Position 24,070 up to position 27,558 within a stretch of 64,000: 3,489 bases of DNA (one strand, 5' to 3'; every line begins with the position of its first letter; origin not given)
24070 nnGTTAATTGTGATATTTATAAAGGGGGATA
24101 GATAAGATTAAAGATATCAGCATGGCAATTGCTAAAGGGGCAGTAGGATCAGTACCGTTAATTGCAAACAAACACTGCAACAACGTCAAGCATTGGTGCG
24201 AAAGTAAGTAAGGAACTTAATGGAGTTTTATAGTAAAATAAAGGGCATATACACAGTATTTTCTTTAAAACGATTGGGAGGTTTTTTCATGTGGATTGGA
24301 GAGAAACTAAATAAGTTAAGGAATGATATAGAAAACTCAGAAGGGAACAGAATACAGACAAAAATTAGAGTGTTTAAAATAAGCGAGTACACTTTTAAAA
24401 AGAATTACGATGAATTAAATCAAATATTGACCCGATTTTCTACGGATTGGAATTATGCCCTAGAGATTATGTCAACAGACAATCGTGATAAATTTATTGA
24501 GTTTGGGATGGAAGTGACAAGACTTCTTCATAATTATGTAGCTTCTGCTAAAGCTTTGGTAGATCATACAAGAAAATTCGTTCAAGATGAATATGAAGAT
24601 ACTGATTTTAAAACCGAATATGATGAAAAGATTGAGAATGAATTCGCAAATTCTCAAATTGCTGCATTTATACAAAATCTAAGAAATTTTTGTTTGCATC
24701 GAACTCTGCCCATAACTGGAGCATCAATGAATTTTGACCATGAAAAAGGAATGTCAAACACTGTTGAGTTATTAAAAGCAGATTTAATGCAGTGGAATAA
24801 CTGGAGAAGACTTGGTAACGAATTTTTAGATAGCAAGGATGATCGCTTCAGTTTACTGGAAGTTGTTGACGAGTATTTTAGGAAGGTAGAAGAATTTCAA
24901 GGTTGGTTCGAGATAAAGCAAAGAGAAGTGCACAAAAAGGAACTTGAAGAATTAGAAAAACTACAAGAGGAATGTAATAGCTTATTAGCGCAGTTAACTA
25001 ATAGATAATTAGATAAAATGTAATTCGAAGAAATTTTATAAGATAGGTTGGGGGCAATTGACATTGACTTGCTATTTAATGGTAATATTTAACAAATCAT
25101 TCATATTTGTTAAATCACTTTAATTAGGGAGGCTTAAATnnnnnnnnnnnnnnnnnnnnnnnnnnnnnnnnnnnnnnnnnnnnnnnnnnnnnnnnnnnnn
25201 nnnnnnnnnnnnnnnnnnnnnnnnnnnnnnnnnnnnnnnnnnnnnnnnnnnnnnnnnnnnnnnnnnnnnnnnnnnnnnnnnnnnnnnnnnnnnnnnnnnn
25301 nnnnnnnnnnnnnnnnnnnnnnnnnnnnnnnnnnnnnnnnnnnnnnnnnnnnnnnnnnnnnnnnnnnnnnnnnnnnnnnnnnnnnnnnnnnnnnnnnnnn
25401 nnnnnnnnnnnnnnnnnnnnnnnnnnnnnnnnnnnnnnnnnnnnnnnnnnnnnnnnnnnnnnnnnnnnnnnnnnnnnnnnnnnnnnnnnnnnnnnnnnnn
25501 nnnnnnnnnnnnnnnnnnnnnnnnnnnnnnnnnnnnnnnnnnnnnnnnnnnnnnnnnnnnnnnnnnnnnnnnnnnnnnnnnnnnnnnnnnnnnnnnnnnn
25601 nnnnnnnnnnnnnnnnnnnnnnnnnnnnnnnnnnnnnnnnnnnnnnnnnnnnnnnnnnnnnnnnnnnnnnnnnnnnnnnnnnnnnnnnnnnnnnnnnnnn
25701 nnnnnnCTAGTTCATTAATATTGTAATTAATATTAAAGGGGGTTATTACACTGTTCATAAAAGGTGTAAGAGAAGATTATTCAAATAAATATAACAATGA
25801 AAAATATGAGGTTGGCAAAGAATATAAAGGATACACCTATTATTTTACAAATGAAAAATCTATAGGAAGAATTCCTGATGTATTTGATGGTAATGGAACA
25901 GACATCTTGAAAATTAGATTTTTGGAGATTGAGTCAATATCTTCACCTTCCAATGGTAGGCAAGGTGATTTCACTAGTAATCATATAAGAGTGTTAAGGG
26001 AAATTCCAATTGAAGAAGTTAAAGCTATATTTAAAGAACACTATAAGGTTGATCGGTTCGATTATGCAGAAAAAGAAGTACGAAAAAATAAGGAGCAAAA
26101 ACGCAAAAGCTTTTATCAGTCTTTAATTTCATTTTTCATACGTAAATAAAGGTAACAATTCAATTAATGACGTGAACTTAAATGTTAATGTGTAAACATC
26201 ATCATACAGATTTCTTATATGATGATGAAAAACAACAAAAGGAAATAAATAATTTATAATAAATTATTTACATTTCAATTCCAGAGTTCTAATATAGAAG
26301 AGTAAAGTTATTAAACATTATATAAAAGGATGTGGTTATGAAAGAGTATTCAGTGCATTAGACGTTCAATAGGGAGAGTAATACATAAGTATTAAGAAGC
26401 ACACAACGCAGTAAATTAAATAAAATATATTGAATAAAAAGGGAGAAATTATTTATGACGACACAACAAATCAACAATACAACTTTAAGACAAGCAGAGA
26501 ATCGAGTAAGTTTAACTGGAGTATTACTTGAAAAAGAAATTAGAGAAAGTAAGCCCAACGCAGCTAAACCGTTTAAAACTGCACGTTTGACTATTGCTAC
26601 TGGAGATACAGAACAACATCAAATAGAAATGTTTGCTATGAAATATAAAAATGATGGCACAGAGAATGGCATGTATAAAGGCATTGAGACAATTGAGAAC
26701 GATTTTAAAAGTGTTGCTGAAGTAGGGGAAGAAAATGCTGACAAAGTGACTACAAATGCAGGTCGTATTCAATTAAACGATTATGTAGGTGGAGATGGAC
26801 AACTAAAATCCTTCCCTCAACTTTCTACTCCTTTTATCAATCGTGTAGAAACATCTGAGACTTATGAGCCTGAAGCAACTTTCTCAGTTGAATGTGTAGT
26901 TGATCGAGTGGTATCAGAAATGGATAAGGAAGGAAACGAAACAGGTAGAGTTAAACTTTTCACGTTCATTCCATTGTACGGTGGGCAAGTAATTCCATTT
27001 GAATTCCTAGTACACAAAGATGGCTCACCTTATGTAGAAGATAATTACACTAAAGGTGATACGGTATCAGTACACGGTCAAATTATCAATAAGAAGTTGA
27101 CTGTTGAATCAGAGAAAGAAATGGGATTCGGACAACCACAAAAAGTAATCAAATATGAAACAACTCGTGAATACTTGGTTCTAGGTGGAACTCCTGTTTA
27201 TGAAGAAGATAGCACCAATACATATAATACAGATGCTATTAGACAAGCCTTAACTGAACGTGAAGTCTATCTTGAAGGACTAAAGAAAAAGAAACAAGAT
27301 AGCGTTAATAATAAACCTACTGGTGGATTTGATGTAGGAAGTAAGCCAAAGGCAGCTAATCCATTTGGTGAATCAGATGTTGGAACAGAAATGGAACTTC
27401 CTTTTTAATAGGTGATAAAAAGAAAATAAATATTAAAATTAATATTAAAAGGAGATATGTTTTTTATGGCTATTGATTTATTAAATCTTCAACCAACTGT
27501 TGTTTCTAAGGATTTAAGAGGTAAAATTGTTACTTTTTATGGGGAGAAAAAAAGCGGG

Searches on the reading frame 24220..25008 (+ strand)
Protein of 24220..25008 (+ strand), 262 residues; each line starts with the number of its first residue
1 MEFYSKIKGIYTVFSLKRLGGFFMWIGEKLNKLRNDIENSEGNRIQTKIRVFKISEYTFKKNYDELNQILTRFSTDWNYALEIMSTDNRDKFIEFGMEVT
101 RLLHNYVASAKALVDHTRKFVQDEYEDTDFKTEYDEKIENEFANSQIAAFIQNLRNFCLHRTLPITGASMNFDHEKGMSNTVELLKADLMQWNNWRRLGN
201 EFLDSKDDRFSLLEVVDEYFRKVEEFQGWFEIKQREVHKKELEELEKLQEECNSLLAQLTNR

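Call 75: search_protein_families(library=phrogs, proteins=[window:24220-25008:+], max_evalue=0.00001)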
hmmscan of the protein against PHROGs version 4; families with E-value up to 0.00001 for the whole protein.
window:24220-25008:+ (262 aa): 1 family
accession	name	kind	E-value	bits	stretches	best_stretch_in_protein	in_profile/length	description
phrog_12680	-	unknown function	6e-09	37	1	61-244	34-217/247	-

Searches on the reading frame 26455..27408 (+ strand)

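Call 15: search_protein_families(library=phrogs, proteins=[window:26455-27408:+], max_evalue=0.001)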
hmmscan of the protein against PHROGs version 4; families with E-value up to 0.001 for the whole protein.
window:26455-27408:+ (317 aa): 1 family
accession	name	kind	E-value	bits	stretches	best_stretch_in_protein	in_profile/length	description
phrog_2367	-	unknown function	3.3e-52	178.9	1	7-293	5-298/326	-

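Call 87: search_protein_families(library=pfam, proteins=[window:26455-27408:+], max_evalue=0.001)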
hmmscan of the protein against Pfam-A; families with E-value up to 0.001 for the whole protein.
window:26455-27408:+ (317 aa): 0 families
